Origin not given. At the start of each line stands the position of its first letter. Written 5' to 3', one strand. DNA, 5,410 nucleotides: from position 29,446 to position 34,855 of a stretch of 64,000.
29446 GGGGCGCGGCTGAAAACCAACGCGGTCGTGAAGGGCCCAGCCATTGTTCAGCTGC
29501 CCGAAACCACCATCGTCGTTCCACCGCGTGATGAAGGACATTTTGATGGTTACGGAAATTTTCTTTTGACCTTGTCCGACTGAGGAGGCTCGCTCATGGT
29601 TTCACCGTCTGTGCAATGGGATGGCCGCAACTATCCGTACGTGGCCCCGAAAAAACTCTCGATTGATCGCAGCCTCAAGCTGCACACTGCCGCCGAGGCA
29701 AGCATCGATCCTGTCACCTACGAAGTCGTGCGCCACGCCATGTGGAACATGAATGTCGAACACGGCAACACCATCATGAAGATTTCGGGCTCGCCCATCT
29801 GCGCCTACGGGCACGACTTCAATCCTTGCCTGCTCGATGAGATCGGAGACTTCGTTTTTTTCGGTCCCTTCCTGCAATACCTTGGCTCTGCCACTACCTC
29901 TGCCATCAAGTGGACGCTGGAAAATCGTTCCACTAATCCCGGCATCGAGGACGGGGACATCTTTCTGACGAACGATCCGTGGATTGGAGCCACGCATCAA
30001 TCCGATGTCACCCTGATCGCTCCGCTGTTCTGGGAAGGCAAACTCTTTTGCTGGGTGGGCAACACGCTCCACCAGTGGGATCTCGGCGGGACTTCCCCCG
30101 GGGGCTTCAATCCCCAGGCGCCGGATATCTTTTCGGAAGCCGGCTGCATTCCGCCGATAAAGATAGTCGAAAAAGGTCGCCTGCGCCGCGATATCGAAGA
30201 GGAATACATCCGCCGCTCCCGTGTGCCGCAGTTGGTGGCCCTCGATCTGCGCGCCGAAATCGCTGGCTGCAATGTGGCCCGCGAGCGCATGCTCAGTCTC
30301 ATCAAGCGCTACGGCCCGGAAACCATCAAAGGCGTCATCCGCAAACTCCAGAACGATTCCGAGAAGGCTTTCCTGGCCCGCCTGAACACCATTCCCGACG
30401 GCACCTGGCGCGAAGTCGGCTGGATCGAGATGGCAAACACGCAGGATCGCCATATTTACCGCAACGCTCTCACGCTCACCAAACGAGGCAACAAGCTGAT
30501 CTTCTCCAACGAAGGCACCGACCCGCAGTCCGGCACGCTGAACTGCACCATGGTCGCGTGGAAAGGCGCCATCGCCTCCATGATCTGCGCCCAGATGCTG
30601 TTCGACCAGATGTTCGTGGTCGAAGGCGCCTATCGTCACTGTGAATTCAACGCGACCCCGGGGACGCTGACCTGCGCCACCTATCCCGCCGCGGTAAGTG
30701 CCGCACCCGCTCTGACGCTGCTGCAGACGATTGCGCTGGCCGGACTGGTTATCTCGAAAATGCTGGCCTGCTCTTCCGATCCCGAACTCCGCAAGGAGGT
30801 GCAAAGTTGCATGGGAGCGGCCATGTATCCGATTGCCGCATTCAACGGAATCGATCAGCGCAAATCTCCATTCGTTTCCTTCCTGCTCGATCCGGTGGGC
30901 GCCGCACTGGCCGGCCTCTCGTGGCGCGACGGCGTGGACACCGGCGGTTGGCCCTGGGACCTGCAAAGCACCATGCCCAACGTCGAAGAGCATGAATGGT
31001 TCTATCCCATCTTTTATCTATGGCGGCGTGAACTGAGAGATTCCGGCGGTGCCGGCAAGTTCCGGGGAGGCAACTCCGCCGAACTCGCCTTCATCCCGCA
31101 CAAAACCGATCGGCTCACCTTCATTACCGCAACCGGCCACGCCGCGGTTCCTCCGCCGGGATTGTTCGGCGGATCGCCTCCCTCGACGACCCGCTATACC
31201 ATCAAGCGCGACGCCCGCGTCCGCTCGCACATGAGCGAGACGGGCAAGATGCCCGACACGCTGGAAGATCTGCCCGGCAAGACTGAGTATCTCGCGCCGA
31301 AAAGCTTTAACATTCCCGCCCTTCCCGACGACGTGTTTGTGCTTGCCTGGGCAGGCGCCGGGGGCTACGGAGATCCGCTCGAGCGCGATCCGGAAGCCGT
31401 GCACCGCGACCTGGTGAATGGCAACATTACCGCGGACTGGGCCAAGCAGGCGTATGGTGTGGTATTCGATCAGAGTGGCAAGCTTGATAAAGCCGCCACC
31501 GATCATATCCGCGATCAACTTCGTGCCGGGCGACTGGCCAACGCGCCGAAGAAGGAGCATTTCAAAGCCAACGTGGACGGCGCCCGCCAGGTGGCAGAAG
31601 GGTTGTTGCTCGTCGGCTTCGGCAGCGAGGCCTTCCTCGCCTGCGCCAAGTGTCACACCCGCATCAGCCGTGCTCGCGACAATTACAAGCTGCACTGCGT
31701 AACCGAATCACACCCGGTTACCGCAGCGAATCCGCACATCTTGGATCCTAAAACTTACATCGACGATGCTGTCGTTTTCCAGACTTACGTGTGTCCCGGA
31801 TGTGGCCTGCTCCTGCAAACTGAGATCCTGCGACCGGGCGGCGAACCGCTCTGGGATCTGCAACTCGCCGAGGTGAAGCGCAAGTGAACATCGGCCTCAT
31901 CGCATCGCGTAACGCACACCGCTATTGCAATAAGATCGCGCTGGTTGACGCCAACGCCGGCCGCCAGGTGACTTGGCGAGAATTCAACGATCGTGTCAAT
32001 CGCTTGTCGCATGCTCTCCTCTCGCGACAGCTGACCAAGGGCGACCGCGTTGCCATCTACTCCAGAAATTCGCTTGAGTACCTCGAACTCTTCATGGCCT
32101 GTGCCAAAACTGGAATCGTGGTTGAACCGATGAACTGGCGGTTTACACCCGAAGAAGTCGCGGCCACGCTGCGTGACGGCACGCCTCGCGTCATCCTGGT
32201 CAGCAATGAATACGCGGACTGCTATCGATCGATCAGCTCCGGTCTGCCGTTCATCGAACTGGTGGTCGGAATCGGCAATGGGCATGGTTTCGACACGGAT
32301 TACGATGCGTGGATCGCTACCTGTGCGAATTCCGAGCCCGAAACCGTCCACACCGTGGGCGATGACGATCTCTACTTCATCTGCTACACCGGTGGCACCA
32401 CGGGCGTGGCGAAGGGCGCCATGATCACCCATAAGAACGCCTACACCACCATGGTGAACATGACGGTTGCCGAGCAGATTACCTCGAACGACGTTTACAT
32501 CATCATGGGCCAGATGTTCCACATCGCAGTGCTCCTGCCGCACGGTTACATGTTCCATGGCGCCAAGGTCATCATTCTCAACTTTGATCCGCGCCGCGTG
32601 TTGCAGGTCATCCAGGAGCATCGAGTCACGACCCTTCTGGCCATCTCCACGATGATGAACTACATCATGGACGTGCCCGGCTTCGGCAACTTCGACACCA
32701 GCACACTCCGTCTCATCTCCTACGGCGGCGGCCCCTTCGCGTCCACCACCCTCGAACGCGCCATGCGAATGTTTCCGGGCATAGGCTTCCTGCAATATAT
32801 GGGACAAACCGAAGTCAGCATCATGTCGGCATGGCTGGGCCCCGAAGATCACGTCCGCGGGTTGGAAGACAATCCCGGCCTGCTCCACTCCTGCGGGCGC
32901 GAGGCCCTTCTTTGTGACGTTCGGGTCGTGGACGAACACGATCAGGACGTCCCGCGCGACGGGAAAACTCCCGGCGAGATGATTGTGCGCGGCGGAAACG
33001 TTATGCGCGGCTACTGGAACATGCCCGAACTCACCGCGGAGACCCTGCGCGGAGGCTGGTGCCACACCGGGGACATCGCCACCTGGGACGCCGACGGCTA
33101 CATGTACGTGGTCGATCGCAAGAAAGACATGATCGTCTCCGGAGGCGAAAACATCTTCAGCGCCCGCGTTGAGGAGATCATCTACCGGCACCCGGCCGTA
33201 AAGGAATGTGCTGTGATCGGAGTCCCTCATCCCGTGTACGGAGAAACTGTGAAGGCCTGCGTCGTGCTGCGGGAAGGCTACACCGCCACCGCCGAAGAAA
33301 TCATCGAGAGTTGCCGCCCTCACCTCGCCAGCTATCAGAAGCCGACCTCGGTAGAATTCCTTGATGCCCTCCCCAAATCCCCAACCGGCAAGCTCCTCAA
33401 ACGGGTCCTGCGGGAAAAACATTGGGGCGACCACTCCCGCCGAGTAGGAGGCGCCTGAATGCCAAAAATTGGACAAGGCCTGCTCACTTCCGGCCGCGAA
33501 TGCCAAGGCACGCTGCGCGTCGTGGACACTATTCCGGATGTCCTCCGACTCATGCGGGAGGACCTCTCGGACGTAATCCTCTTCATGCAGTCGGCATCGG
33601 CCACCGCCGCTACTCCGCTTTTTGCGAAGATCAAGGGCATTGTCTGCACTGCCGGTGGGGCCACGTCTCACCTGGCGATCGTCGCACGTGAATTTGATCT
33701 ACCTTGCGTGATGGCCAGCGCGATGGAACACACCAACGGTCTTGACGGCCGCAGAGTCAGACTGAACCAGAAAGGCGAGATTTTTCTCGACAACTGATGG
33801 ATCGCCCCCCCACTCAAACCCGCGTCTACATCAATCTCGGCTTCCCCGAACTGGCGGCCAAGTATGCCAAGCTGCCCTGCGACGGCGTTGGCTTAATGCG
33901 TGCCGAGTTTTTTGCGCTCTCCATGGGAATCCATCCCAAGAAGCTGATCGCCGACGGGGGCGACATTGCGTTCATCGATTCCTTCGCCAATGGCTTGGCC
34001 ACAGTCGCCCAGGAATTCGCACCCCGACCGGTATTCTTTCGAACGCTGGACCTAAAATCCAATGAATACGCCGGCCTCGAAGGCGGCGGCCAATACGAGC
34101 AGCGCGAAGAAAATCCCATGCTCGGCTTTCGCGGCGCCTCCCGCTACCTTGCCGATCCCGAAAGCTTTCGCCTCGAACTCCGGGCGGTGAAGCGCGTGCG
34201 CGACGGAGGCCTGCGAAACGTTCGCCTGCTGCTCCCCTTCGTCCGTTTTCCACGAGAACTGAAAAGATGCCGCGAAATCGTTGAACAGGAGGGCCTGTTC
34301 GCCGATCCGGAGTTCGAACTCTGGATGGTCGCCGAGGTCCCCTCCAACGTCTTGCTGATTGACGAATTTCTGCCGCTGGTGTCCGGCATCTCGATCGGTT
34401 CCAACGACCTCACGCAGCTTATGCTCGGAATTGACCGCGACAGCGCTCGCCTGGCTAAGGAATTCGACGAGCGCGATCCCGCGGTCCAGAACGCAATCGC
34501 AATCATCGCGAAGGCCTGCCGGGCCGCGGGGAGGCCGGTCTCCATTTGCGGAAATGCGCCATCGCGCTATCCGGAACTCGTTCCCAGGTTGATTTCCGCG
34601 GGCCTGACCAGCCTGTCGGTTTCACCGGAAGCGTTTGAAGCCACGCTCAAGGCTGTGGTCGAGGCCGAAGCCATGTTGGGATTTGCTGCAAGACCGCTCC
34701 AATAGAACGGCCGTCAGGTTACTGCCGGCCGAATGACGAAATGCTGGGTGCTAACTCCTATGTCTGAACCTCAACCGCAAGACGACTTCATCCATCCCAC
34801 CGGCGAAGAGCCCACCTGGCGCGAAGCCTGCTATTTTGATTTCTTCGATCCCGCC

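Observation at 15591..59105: Nine copies of the palindrome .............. sit in front of the transcription units: a window-wide regulon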

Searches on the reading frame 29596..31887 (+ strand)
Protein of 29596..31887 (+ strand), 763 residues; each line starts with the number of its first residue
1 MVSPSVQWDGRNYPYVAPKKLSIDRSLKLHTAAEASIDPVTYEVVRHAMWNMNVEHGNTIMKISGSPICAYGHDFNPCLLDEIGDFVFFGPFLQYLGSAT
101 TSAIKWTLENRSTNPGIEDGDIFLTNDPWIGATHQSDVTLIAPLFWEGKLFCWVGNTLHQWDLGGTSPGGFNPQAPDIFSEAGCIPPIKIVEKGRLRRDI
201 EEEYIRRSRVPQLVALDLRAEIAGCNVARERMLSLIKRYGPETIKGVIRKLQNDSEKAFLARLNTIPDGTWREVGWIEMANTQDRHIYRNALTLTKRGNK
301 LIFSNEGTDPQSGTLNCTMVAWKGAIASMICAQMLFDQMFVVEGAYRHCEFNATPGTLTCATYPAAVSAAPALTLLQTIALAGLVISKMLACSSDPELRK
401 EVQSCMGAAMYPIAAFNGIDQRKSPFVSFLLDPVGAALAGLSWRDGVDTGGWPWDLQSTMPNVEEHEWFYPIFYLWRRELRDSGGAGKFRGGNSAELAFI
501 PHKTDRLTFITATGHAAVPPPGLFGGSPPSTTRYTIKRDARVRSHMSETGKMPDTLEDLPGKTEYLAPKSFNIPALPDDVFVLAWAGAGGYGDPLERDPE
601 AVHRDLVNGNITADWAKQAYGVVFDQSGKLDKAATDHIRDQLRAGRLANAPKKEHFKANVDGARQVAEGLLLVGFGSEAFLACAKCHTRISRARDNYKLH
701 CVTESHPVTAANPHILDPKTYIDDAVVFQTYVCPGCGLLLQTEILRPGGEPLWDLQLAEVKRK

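Call 7: search_protein_families(library=pfam, proteins=[window:29596-31887:+])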
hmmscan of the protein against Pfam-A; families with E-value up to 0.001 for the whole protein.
window:29596-31887:+ (763 aa): 2 families
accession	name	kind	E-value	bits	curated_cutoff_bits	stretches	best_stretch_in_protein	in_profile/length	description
PF02538.19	Hydantoinase_B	-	1.6e-98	330.8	26.8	1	38-594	1-519/519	Hydantoinase B/oxoprolinase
PF08882.16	Acetone_carb_G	-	7.6e-07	29.8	21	1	678-755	23-101/113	Acetone carboxylase gamma subunit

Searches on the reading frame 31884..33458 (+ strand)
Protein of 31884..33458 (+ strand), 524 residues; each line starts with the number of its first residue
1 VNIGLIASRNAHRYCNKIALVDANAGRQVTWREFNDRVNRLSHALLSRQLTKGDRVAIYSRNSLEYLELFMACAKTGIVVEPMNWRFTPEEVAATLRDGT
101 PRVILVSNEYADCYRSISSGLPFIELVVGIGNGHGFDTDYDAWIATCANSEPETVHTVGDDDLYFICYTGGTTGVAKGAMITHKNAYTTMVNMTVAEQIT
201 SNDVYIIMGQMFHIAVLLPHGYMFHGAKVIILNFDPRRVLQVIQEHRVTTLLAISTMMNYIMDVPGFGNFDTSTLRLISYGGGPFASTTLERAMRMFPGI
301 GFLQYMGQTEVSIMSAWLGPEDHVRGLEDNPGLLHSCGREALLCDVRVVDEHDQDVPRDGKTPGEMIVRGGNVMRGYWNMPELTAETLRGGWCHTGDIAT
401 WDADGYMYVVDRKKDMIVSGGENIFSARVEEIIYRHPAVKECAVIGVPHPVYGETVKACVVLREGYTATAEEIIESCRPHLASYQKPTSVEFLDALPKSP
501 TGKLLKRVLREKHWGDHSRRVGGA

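Call 7: search_protein_families(library=pfam, proteins=[window:31884-33458:+])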
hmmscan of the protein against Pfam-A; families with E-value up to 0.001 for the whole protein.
window:31884-33458:+ (524 aa): 2 families
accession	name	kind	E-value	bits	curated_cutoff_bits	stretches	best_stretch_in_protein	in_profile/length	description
PF00501.34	AMP-binding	-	5.8e-79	266.1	29.9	1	9-378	3-384/384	AMP-binding enzyme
PF13193.12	AMP-binding_C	-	1e-22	81.3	24.5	1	429-503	2-76/76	AMP-binding enzyme C-terminal domain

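Call 13: search_protein_families(library=ncbifam, proteins=[window:31884-33458:+])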
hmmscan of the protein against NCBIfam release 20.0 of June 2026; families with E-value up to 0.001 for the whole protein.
window:31884-33458:+ (524 aa): 106 families (the best 25 are shown)
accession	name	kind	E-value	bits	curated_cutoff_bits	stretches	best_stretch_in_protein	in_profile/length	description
NF004837.0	PRK06187.1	subfamily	1.1e-140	469.4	476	1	2-518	9-527/531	long-chain-fatty-acid--CoA ligase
NF006182.0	PRK08316.1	subfamily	6.2e-123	411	663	1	3-513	13-517/523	fatty acyl-CoA synthetase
NF005307.0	PRK06839.1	equivalog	1.4e-107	360.4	748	1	10-511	11-491/496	o-succinylbenzoate--CoA ligase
NF005676.0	PRK07470.1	equivalog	7.1e-101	338.4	774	1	1-512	20-528/544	acyl-CoA synthetase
NF052269.1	Staph_lig_FadD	equivalog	1.3e-97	327.2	650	1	1-510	1-490/499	long-chain-fatty-acid--CoA ligase FadD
NF005857.1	PRK07786.1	exception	7.4e-94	315.1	733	1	25-512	31-511/513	fatty-acid--CoA ligase FadD5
NF006181.0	PRK08314.1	subfamily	1.7e-88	297.3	705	2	139-516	182-557/563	long-chain-fatty-acid--CoA ligase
NF006020.0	PRK08162.1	subfamily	2.1e-88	297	677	1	8-512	26-537/545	acyl-CoA synthetase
NF006572.0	PRK09088.1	equivalog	2.2e-88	297.1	696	1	10-512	10-486/491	acyl-CoA synthetase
NF009233.0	PRK12583.1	subfamily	2.7e-88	296.8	832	2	157-512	197-549/558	fatty acid CoA ligase family protein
NF004797.0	PRK06145.1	equivalog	1.8e-87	293.8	850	1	11-513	12-495/499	acyl-CoA synthetase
NF005801.1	PRK07656.1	equivalog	2.2e-86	290.5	657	1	7-510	7-500/500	FadD3 family acyl-CoA ligase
NF005702.0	PRK07514.1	subfamily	4.1e-86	289.4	558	1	18-513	19-500/506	malonyl-CoA synthase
NF006523.0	PRK08974.1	equivalog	1.5e-83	280.9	884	2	158-514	203-554/561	long-chain-fatty-acid--CoA ligase FadD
NF002966.0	PRK03640.1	equivalog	1.9e-80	270.8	556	1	11-512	12-479/483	o-succinylbenzoate--CoA ligase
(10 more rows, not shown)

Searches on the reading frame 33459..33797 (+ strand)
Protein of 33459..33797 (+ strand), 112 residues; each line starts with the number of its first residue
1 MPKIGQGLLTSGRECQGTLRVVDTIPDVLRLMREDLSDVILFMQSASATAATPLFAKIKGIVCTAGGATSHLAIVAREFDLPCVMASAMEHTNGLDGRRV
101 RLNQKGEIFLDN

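Call 7: search_protein_families(library=pfam, proteins=[window:33459-33797:+])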
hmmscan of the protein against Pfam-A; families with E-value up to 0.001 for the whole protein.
window:33459-33797:+ (112 aa): 1 family
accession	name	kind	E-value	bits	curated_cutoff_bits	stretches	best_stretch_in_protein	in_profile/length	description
PF00391.29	PEP-utilizers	-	9.9e-14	51.2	23.1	1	39-102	5-67/72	PEP-utilising enzyme, mobile domain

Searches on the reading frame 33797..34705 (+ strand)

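Call 8: search_protein_families(library=pfam, proteins=[window:33797-34705:+])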
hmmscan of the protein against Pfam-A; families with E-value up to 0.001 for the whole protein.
window:33797-34705:+ (302 aa): 1 family
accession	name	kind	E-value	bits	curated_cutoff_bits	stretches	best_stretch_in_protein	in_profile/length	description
PF02896.24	PEP-utilizers_C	-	1.6e-64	218.4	22.8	1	6-287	18-288/293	PEP-utilising enzyme, PEP-binding domain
